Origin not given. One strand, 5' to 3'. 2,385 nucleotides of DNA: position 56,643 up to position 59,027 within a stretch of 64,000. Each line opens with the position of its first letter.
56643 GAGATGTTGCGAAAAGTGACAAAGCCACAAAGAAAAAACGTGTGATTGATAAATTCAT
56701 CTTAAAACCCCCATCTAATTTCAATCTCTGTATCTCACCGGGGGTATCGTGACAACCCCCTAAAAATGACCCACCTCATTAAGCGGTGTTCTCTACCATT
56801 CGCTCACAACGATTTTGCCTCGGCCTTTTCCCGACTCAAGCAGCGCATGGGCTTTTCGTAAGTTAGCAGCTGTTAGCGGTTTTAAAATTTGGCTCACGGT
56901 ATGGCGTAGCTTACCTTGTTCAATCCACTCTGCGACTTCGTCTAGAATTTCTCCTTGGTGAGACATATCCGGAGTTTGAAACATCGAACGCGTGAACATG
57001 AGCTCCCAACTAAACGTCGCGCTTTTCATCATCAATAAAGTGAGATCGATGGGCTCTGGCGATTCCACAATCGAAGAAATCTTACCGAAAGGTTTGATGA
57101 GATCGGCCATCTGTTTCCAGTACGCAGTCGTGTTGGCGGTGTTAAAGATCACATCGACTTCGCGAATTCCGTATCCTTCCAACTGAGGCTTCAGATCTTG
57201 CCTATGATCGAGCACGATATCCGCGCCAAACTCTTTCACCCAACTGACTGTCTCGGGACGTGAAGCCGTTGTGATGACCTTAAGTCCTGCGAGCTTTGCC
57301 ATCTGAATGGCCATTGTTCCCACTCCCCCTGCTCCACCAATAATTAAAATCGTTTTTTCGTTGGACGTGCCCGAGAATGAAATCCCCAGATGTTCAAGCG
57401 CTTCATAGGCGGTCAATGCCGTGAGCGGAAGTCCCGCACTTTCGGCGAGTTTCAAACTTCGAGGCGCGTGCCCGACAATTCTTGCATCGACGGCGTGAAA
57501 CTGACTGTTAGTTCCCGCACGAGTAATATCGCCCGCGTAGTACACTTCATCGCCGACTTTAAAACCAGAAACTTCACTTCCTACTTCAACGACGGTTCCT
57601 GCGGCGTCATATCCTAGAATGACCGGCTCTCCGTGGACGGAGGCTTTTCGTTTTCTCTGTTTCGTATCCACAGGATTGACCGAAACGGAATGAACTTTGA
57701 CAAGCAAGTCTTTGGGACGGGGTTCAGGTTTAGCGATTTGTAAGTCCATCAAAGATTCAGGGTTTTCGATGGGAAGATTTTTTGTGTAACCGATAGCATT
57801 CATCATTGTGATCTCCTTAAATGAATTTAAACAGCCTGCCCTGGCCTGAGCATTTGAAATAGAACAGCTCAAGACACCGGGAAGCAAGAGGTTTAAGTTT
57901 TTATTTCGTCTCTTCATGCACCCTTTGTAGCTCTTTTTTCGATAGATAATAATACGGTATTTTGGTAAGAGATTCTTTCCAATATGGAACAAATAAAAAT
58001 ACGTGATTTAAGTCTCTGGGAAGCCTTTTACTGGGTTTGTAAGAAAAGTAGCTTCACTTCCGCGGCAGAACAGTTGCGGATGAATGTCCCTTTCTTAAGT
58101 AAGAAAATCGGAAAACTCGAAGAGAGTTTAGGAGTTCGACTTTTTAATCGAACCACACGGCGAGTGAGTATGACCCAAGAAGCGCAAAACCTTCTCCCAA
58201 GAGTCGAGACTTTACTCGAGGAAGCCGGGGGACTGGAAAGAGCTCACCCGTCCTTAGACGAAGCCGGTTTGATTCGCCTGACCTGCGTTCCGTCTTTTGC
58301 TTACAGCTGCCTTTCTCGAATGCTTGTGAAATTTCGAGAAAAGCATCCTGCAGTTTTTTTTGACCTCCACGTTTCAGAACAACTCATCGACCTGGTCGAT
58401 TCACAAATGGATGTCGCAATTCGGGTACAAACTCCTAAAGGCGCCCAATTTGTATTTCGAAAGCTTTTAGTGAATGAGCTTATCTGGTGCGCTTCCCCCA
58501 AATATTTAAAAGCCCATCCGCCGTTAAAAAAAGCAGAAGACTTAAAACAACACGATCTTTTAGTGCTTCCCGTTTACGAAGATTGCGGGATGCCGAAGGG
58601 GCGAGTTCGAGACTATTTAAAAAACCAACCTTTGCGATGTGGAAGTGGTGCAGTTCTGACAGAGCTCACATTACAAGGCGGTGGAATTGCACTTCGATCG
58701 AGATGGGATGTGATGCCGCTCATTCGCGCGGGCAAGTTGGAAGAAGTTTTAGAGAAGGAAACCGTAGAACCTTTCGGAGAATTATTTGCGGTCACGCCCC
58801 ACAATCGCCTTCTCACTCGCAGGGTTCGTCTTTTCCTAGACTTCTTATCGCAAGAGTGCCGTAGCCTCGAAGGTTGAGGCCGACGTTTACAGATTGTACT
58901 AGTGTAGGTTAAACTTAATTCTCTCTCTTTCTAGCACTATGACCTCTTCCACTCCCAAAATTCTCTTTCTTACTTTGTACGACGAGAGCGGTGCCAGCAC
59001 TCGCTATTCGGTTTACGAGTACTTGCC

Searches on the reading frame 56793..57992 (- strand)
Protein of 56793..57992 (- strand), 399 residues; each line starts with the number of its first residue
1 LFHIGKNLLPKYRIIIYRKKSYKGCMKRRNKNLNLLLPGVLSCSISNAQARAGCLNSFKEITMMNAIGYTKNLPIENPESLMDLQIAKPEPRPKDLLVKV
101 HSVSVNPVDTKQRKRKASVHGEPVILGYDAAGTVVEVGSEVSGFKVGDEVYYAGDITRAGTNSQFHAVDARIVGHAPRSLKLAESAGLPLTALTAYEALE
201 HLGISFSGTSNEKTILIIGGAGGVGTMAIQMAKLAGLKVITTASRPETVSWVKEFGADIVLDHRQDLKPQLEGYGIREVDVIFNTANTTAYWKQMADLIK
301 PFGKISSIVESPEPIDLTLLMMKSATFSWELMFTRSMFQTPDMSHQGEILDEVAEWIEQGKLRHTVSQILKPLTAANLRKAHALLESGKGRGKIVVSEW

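Call 40: search_protein_families(library=pfam, proteins=[window:56793-57992:-], max_evalue=0.00001)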
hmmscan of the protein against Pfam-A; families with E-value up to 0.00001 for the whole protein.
window:56793-57992:- (399 aa): 3 families
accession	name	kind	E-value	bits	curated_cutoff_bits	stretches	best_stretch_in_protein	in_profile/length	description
PF13602.12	ADH_zinc_N_2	-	2.1e-19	71.2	27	1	256-396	2-134/134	Zinc-binding dehydrogenase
PF00107.32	ADH_zinc_N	-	2.1e-19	70.2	31.8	1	223-339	1-121/129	Zinc-binding dehydrogenase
PF08240.17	ADH_N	-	7e-16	58.8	23.5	1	93-151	2-61/104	Alcohol dehydrogenase GroES-like domain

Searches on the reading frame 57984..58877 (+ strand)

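Call 40: search_protein_families(library=pfam, proteins=[window:57984-58877:+], max_evalue=0.00001)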
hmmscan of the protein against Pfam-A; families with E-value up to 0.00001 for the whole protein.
window:57984-58877:+ (297 aa): 2 families
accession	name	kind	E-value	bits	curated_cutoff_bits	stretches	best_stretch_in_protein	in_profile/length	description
PF03466.25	LysR_substrate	-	5.7e-33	114.5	28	1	93-292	4-208/209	LysR substrate binding domain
PF00126.33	HTH_1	-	6.3e-17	61.7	26.6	1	10-68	2-60/60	Bacterial regulatory helix-turn-helix protein, lysR family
